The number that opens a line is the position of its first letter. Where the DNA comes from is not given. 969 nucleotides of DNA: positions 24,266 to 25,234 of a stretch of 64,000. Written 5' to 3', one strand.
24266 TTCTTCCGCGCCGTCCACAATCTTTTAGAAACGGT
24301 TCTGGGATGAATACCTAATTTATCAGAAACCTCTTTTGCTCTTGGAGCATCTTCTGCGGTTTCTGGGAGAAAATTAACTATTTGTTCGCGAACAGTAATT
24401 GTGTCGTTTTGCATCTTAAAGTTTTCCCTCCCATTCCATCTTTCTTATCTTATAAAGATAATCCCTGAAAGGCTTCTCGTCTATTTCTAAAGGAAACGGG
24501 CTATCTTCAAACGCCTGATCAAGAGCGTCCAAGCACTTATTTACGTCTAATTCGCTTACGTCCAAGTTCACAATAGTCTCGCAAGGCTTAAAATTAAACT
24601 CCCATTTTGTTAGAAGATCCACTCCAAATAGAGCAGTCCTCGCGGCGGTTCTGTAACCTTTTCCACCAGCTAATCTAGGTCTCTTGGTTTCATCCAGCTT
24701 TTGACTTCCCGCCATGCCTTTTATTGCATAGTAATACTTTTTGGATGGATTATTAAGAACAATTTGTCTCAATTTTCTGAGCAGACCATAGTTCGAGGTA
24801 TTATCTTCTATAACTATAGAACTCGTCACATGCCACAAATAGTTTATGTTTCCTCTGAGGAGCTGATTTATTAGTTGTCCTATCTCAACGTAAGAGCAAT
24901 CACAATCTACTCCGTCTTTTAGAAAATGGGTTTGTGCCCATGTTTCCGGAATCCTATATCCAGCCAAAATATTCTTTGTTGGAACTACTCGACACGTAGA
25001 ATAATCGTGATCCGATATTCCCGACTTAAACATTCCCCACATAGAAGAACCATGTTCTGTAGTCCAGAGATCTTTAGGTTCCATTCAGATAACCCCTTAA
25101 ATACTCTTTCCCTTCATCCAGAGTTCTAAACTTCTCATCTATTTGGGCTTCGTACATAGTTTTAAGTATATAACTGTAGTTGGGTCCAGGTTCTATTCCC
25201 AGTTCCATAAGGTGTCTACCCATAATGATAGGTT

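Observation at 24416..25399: Nucleotidyltransferase preceded by a frameshift-interrupted small gene bearing tRNA-NTase C-terminal and DHH-like motifs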

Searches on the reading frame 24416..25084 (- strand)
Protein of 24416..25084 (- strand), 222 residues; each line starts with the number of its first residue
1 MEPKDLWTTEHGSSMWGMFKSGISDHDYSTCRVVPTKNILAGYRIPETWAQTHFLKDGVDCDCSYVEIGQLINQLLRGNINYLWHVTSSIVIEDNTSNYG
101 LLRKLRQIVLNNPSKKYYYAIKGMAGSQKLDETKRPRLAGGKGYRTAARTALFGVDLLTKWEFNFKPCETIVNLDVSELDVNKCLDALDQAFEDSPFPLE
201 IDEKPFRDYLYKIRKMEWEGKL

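Call 3: search_protein_families(library=pfam, proteins=[window:24416-25084:-], max_evalue=1)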
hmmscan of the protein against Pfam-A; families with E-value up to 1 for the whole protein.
window:24416-25084:- (222 aa): 1 family
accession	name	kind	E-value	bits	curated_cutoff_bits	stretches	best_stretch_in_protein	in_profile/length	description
PF10127.15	RlaP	-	0.03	14.5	23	1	6-128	21-136/249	RNA repair pathway DNA polymerase beta family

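Call 6: search_protein_families(library=phrogs, proteins=[window:24416-25084:-], max_evalue=0.1)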
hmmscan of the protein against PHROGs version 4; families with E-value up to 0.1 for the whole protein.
window:24416-25084:- (222 aa): 1 family
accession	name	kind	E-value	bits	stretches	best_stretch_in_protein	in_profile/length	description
phrog_388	-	DNA, RNA and nucleotide metabolism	3.7e-07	30.5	1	4-128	37-155/351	nucleotidyltransferase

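Call 8: search_dna_similar(query=window:24416-25084:-, collection=phages, mode=protein, max_evalue=0.001, max_rows=30)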
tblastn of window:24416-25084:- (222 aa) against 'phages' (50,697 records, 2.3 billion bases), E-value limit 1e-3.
No match.

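Call 12: find_related_loci(query=window:24416-25084:-, collection=viral_contigs, flank=6000)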
Query window:24416-25084:- (222 aa) in viral_contigs; peptide patterns used: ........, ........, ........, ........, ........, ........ (x = any residue, [..] = any of these).
4 stretches matched a pattern, but none encodes a relative of the query by tblastn (E <= 1e-3).

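Call 15: find_encoding_contigs(protein=window:24416-25084:-, flank=3000, max_places=10)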
Protein window:24416-25084:- (222 aa): 4 contigs read that carry it; 3 places shown.
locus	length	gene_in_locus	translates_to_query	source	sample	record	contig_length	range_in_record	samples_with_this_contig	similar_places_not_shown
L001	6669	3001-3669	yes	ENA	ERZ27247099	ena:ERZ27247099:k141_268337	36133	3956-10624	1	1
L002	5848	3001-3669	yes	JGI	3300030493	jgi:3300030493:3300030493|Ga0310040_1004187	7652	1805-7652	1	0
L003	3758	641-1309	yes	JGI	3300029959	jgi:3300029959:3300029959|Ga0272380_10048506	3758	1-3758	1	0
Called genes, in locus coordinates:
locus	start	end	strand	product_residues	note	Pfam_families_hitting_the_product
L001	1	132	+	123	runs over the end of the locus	-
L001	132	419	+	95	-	-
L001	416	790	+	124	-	-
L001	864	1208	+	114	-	-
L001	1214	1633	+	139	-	-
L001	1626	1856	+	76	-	-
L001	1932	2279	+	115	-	-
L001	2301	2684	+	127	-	-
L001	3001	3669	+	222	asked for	-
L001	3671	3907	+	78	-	-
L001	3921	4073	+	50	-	-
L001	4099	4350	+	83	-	-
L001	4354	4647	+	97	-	-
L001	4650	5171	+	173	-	PF22769:DCD, PF00692:dUTPase (weak)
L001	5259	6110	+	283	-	-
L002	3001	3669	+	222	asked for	-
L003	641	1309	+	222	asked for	-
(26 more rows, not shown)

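Call 18: find_homologous_proteins(query=window:24416-25084:-, max_evalue=0.001)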
Query window:24416-25084:- (222 aa): 89 proteins with E <= 0.001 among 190 candidates.
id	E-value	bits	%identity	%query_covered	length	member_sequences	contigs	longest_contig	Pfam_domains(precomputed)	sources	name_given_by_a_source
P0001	2.6e-151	520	100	100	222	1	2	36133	-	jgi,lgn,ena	-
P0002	2.8e-86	307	63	99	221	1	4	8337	PF10127.16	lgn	-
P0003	3.4e-83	297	63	95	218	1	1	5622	-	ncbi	-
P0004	3.5e-82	294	62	97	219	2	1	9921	-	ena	-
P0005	7.2e-81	289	61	97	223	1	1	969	-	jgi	jgi:hypothetical protein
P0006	1.7e-76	275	59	98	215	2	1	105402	-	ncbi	-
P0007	1.6e-72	262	57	100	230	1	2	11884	-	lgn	-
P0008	1.9e-71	258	58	98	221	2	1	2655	-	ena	-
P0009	1.3e-70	256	56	96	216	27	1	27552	-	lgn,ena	-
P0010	1.9e-70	255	56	96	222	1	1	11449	-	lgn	-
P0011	1.4e-67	246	58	90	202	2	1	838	-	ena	-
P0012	1.4e-60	223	51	96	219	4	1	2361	PF10127.16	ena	-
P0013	1.5e-57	213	52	95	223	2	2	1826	-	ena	-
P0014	6.8e-45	172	60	61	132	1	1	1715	-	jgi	jgi:hypothetical protein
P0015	1.1e-35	141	42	97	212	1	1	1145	PF10127.16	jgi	jgi:predicted nucleotidyltransferase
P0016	1.6e-29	121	40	98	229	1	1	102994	PF10127.16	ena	-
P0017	2.7e-29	120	39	98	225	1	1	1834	PF10127.16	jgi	-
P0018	2.8e-29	120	40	95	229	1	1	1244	PF10127.16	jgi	jgi:predicted nucleotidyltransferase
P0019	1.0e-28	119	41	96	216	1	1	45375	PF10127.16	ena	-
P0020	1.5e-28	118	39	97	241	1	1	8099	PF10127.16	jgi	jgi:hypothetical protein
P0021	3.3e-28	117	39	97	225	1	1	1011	PF10127.16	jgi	jgi:hypothetical protein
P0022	5.7e-28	116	37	94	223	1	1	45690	PF10127.16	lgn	-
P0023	7.4e-28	116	39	95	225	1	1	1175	PF10127.16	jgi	-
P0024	8.4e-28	116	39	95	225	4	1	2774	PF10127.16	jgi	-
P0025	1.2e-27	115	37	97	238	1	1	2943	PF10127.16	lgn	-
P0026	1.4e-27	115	39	95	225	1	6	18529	PF10127.16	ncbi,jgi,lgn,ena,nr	ncbi:MAG TPA: nucleotidyltransferase domain-containing protein [Methanothrix sp.]|nr:nucleotidyltran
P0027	1.6e-27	115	39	95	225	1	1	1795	PF10127.16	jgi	-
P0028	1.7e-27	115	40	95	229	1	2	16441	PF10127.16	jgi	jgi:hypothetical protein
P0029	2.2e-27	114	40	95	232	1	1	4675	PF10127.16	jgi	jgi:hypothetical protein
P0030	3.1e-27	114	39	94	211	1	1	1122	PF10127.16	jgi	jgi:uncharacterized protein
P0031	6.7e-27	113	39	94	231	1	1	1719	PF10127.16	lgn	-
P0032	8.4e-27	112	38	95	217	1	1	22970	PF10127.16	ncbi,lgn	ncbi:MAG: nucleotidyltransferase domain-containing protein [Methanothrix sp.]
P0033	8.8e-27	112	38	95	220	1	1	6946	PF10127.16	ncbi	ncbi:MAG: nucleotidyltransferase domain-containing protein [Methanothrix sp.]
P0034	8.8e-27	112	38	95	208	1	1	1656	PF10127.16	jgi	jgi:predicted nucleotidyltransferase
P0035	9.2e-27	112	37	98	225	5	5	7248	PF10127.16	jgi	-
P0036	9.3e-27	112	39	95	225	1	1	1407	PF10127.16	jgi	jgi:hypothetical protein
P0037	1.1e-26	112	38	95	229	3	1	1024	PF10127.16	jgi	-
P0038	1.1e-26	112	39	95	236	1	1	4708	PF10127.16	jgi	jgi:predicted nucleotidyltransferase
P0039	1.1e-26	112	37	95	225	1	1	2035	PF10127.16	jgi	-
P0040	1.2e-26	112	38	95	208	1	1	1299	PF10127.16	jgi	jgi:predicted nucleotidyltransferase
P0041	1.3e-26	112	37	95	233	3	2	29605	PF10127.16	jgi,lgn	jgi:predicted nucleotidyltransferase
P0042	1.4e-26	112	39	96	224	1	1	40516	PF10127.16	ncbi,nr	ncbi:MAG: nucleotidyltransferase domain-containing protein [Methanothrix sp.]|nr:nucleotidyltransfer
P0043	1.5e-26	112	38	95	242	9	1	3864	PF10127.16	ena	-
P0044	2.8e-26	111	38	95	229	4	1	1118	PF10127.16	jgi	jgi:predicted nucleotidyltransferase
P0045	3.0e-26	111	37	97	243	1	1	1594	PF10127.16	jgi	jgi:hypothetical protein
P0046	3.2e-26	110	38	98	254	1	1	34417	PF10127.16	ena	-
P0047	3.7e-26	110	38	95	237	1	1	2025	PF10127.16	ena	-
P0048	3.8e-26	110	39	91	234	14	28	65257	PF10127.16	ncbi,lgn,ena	-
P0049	3.8e-26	110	38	93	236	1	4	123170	PF10127.16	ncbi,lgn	-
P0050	4.6e-26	110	38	95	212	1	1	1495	PF10127.16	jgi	jgi:uncharacterized protein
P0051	5.6e-26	110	37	94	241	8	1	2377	PF10127.16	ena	-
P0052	6.1e-26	110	39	97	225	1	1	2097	PF10127.16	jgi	jgi:predicted nucleotidyltransferase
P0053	6.6e-26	109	38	95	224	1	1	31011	PF10127.16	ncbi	ncbi:MAG: nucleotidyltransferase domain-containing protein [Methanothrix sp.]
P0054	8.0e-26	109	38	95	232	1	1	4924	PF10127.16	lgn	-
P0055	1.0e-25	109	38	98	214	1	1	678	PF10127.16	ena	-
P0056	1.0e-25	109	39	95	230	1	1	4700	PF10127.16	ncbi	ncbi:MAG TPA: nucleotidyltransferase domain-containing protein [Methanothrix sp.]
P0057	1.3e-25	108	37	95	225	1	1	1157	PF10127.16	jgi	jgi:hypothetical protein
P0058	1.6e-25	108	38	97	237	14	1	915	PF10127.16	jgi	-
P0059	1.7e-25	108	38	97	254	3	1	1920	PF10127.16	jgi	jgi:uncharacterized protein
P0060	1.9e-25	108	37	88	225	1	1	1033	PF10127.16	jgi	-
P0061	2.3e-25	108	38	96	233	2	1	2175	PF10127.16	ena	-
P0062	3.2e-25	107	38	95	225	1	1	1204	PF10127.16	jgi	jgi:predicted nucleotidyltransferase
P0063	4.1e-25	107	37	97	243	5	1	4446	PF10127.16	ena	-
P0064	4.1e-25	107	36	95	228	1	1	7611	PF10127.16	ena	-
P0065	4.5e-25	107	39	96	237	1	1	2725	PF10127.16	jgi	jgi:hypothetical protein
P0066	4.8e-25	107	38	96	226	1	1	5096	PF10127.16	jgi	jgi:predicted nucleotidyltransferase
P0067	4.9e-25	107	37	96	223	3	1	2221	PF10127.16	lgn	-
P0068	5.1e-25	107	37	98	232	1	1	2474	PF10127.16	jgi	jgi:hypothetical protein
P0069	5.4e-25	106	38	94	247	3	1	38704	PF10127.16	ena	-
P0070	5.9e-25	106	38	98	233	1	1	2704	PF10127.16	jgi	jgi:hypothetical protein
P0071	6.2e-25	106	38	95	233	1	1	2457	PF10127.16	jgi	jgi:hypothetical protein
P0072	7.1e-25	106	36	98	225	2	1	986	PF10127.16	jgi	-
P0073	1.0e-24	106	39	91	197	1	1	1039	PF10127.16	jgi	-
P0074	1.1e-24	105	36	98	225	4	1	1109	PF10127.16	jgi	-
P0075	1.4e-24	105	39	96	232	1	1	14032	PF10127.16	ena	-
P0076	1.4e-24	105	38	95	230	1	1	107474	PF10127.16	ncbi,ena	-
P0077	3.3e-24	104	37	95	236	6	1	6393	PF10127.16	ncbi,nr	ncbi:MAG: nucleotidyltransferase domain-containing protein [Methanothrix sp.]|nr:nucleotidyltransfer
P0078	3.3e-24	104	36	93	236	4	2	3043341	PF10127.16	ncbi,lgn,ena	-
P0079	3.5e-24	104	39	96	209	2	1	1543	PF10127.16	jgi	jgi:predicted nucleotidyltransferase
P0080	3.6e-24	104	38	96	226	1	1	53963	PF10127.16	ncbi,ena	-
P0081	3.8e-24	104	37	93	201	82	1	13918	PF10127.16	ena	-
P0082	8.3e-24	103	37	95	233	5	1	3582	PF10127.16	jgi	-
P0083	8.8e-24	102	38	95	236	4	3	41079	PF10127.16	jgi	-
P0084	1.0e-23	102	38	86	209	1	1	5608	PF10127.16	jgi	jgi:predicted nucleotidyltransferase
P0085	4.0e-23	100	35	96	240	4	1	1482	PF10127.16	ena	-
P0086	5.6e-23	100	36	95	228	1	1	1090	PF10127.16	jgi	-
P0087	1.0e-21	96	38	88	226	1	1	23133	PF10127.16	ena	-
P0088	1.1e-21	96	42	70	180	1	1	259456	PF10127.16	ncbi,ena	-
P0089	2.6e-19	88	42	69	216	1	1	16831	PF10127.16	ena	-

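Call 21: find_encoding_contigs(protein=P0006, flank=6000, max_places=3)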
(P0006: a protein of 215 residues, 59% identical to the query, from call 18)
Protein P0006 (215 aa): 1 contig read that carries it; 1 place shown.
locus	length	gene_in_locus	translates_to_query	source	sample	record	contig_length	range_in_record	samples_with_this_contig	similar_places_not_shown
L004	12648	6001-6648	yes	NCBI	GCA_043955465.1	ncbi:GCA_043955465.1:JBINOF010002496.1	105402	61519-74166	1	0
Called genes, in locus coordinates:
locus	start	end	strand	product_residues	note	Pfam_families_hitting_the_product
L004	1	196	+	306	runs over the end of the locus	-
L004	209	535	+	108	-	-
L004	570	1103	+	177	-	-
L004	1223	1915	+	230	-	-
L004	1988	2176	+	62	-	-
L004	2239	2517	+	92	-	-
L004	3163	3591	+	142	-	-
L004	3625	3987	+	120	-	PF02026:RyR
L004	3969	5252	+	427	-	PF00413:Peptidase_M10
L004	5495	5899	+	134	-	-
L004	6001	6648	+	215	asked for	-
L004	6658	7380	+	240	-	PF00149:Metallophos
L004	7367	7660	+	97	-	-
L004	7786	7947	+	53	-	-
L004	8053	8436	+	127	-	-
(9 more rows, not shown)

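Call 22: find_encoding_contigs(protein=P0009, flank=6000, max_places=3)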
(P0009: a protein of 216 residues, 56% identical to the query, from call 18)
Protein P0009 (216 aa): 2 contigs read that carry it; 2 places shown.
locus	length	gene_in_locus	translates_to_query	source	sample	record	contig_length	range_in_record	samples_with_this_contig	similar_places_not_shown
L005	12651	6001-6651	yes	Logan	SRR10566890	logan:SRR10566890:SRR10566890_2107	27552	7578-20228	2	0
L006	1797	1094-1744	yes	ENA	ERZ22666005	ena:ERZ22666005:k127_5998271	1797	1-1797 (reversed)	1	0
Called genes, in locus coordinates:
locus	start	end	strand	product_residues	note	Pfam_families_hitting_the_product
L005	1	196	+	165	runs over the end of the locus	-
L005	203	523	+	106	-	-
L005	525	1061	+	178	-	-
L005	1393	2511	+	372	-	-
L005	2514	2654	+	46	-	-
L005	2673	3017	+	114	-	-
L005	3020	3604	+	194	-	-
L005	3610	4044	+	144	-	-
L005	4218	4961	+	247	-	-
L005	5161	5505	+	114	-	PF01920:Prefoldin_2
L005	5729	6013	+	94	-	-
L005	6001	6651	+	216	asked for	-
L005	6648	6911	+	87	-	-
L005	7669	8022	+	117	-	-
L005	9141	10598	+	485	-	PF05731:TROVE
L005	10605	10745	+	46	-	-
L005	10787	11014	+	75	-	-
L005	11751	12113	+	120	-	-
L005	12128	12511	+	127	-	-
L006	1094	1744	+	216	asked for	-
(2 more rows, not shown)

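Call 25: find_encoding_contigs(protein=P0002, flank=5000, max_places=4)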
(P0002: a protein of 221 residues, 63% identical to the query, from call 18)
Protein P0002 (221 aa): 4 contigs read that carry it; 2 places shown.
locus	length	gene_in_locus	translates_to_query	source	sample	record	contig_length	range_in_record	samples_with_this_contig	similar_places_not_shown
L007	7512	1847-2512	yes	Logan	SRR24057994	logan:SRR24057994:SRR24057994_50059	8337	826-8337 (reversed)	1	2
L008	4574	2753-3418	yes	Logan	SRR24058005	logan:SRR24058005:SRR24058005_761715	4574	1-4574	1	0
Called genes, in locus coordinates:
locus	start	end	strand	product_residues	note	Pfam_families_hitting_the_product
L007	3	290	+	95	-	?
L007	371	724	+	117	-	-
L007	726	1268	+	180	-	PF00227:Proteasome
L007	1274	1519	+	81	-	-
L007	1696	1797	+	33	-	-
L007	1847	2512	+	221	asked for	PF10127:RlaP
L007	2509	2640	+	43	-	-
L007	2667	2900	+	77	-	-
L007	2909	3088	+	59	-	-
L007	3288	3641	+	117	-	-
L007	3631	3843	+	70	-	-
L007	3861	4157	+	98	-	-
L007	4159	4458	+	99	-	PF10686:YAcAr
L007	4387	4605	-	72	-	-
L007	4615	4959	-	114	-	-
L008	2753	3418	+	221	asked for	PF10127:RlaP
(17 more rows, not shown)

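Call 26: find_encoding_contigs(protein=P0004, flank=5000, max_places=3)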
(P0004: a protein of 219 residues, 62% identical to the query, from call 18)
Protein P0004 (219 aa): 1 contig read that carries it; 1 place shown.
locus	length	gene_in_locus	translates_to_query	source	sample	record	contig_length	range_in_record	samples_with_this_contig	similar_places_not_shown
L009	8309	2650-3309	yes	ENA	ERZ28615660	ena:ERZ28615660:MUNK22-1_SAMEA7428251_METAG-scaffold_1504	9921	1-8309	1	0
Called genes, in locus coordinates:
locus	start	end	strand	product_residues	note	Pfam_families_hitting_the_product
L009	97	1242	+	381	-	PF07282:Cas12f1-like_TNB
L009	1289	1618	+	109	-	-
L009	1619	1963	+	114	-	-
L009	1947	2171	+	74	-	-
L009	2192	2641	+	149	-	-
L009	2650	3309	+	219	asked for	-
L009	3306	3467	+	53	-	-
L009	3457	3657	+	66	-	-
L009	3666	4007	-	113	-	-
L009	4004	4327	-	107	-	-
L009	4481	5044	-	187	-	-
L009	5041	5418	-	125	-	-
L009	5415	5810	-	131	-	-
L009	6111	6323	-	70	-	-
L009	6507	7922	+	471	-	PF12323:HTH_OrfB_IS605, PF01385:OrfB_IS605, PF07282:Cas12f1-like_TNB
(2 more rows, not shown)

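Call 27: find_encoding_contigs(protein=P0003, flank=5000, max_places=3)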
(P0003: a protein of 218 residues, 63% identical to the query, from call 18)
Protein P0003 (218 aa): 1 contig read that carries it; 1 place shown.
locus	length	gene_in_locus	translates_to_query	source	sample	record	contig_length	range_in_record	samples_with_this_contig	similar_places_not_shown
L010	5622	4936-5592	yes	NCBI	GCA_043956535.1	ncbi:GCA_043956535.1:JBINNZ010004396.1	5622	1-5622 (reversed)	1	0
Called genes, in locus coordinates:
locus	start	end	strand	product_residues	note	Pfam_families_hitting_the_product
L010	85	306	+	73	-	-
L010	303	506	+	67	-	-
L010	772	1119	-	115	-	-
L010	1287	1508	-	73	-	-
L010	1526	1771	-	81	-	-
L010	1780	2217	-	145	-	-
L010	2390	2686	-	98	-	-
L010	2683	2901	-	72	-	-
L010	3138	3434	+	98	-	-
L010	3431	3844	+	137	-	-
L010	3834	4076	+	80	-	-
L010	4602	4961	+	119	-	-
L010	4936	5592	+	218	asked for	-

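Call 30: search_protein_families(library=ncbifam, proteins=[window:24416-25084:-], max_evalue=1)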
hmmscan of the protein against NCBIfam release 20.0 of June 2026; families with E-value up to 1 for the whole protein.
window:24416-25084:- (222 aa): 0 families

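Call 31: search_protein_families(library=padloc, proteins=[window:24416-25084:-], max_evalue=1)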
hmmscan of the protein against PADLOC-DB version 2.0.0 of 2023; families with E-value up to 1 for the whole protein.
window:24416-25084:- (222 aa): 1 family
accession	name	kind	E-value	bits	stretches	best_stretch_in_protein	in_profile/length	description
PDLC01364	Cas8a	-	0.039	11.6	1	66-108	275-316/333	CAS-I-A; effector_LS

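Call 33: search_solved_structures(query=A2, max_evalue=1, show_alignments=2)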
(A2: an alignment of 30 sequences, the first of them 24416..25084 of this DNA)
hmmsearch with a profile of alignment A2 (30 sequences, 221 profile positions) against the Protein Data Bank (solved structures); distinct sequences matched with E-value up to 1: 1.
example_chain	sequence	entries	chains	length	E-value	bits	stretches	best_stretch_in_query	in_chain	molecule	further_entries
7kzm_F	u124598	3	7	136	0.68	12.4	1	101-148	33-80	Flagellar outer dynein arm light chain 2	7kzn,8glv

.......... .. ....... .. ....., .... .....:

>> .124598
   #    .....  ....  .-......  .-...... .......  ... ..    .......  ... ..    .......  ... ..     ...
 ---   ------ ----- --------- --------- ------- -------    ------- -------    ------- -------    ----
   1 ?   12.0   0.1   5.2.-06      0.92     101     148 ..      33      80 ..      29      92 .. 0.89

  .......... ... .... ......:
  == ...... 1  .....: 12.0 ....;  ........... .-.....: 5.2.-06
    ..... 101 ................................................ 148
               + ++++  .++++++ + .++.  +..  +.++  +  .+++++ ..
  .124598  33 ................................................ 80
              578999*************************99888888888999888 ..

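Call 36: predict_structure(alignment_id=A2)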
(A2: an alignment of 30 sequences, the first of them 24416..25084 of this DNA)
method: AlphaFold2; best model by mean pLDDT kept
length: 222 residues; sequences in the alignment: 30
mean_pLDDT: 92.6   pTM: 0.89
mean pLDDT of the five models: 92.6, 92.3, 92.1, 92.0, 91.7
residues with pLDDT >= 90: 176; 70-90: 35; 50-70: 11; < 50: 0
segments of 3 or more residues with pLDDT < 50: none
pLDDT, mean of each block of 10 residues (from residue 1): 94 88 93 96 95 95 97 98 95 79 97 98 96 77 90 97 83 80 97 98 98 96 90
secondary structure, 60 per line:
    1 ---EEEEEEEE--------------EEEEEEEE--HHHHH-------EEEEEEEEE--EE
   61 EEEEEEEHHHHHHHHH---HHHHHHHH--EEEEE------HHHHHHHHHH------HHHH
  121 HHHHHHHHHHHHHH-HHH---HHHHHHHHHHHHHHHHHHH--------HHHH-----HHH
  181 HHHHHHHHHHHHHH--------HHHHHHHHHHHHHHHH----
elements in order: E4-11 E26-33 H36-40 E48-56 E59-67 H68-76 H80-87 E90-94 H101-110 H117-134 H142-160 H169-172 H178-194 H203-218
